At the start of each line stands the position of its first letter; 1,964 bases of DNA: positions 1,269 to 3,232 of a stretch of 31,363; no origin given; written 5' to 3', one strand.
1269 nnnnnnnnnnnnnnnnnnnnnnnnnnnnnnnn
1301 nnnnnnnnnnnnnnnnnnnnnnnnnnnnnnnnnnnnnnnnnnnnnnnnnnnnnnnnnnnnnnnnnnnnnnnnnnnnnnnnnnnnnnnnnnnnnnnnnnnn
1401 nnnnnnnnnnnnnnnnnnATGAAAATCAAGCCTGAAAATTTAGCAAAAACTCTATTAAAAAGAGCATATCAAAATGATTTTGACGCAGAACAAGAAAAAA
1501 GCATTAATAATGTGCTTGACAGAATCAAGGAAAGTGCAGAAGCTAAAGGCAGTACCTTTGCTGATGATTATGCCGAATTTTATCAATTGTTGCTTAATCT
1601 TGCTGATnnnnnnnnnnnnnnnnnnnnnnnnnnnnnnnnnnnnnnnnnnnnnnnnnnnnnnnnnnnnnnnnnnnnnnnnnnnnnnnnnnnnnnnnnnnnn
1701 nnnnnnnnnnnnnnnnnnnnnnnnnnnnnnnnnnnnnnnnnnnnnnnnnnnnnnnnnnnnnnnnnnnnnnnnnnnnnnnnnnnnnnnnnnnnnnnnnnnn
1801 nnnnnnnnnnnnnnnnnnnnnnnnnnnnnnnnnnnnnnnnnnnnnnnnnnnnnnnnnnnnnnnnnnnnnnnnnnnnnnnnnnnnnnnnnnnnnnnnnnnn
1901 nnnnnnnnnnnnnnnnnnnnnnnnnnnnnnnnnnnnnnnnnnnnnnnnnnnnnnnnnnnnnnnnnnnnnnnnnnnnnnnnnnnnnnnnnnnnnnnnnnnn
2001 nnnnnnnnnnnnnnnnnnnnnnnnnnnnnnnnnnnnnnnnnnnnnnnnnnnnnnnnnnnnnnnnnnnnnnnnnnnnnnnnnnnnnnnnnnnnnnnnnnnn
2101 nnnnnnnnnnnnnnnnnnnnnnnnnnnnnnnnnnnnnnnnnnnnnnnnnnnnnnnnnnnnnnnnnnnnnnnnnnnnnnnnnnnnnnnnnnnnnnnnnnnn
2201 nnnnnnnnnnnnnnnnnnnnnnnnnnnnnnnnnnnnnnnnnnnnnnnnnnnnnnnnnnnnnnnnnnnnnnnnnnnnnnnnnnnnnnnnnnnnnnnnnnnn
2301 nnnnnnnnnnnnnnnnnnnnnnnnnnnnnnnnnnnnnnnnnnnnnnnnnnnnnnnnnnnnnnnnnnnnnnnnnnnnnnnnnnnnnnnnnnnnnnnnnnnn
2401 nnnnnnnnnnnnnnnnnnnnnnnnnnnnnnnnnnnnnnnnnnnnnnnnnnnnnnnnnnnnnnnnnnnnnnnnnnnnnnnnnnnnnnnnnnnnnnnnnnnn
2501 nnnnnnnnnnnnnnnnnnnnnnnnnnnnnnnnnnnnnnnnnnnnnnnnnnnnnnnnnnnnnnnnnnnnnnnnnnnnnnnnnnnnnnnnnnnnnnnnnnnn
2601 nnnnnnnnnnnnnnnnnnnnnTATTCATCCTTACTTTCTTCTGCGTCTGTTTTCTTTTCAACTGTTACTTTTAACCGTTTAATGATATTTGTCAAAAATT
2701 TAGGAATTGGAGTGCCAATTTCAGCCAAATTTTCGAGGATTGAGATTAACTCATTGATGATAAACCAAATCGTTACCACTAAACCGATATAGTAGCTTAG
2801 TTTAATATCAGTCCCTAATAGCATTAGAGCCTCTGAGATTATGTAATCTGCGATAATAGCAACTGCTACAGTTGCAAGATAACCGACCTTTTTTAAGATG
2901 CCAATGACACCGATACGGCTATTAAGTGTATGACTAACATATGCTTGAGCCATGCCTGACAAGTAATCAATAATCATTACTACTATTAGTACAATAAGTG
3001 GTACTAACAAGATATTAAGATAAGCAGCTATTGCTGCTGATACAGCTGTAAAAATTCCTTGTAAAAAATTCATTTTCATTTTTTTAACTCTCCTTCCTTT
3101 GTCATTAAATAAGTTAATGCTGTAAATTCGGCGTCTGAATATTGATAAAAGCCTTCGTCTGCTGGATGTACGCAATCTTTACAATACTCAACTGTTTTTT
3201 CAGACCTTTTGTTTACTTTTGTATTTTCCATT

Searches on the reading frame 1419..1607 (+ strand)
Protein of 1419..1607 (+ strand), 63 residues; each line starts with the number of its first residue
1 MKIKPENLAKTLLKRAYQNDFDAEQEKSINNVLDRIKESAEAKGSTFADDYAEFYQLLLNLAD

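Call 9: search_protein_families(library=pfam, proteins=[window:1419-1607:+], max_evalue=0.1)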
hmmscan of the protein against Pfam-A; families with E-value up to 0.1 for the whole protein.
window:1419-1607:+ (63 aa): 1 family
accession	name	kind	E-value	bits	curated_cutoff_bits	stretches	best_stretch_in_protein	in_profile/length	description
PF20306.3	Sp-DndD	-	0.0083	16.7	27.2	1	5-38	16-48/51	Small protein found in certain Dnd DNA modification systems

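Call 10: search_protein_families(library=phrogs, proteins=[window:1419-1607:+], max_evalue=0.1)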
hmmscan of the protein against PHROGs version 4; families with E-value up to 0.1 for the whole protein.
window:1419-1607:+ (63 aa): 1 family
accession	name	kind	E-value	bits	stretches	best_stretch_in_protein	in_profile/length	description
phrog_5846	-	DNA, RNA and nucleotide metabolism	0.078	13.2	1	5-50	134-179/380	clamp loader of DNA polymerase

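Call 24: search_protein_families(library=padloc, proteins=[window:1419-1607:+], max_evalue=0.1)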
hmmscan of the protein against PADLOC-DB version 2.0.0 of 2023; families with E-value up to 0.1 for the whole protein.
window:1419-1607:+ (63 aa): 1 family
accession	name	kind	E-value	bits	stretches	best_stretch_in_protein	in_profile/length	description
PDLC04680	PDC-M49A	-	0.011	12.4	1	7-60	386-439/674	-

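Call 25: search_protein_families(library=ncbifam, proteins=[window:1419-1607:+], max_evalue=0.1)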
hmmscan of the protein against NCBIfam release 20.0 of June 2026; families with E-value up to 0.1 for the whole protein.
window:1419-1607:+ (63 aa): 0 families

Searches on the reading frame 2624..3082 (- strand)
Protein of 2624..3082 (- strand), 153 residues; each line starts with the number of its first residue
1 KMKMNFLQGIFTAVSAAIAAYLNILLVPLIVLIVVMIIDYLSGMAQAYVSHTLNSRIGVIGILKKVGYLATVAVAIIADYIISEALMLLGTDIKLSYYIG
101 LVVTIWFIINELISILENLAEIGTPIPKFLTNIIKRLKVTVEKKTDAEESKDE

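Call 9: search_protein_families(library=pfam, proteins=[window:2624-3082:-], max_evalue=0.1)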
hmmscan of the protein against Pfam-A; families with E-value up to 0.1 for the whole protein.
window:2624-3082:- (153 aa): 1 family
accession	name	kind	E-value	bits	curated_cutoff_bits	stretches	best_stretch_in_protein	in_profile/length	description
PF05105.17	Phage_holin_4_1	-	1.7e-31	109.1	22.2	1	17-138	2-115/116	Bacteriophage holin family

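Call 10: search_protein_families(library=phrogs, proteins=[window:2624-3082:-], max_evalue=0.1)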
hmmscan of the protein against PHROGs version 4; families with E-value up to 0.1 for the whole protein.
window:2624-3082:- (153 aa): 4 families
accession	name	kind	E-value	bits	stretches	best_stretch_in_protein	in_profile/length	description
phrog_199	-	lysis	2.2e-19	70.6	1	4-149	5-139/545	holin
phrog_16802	-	unknown function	4e-07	30.7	1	101-152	21-72/74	-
phrog_21233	-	unknown function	3.9e-06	27.9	1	11-67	12-68/72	-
phrog_37799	-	unknown function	0.0035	18.3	1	104-137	4-37/52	-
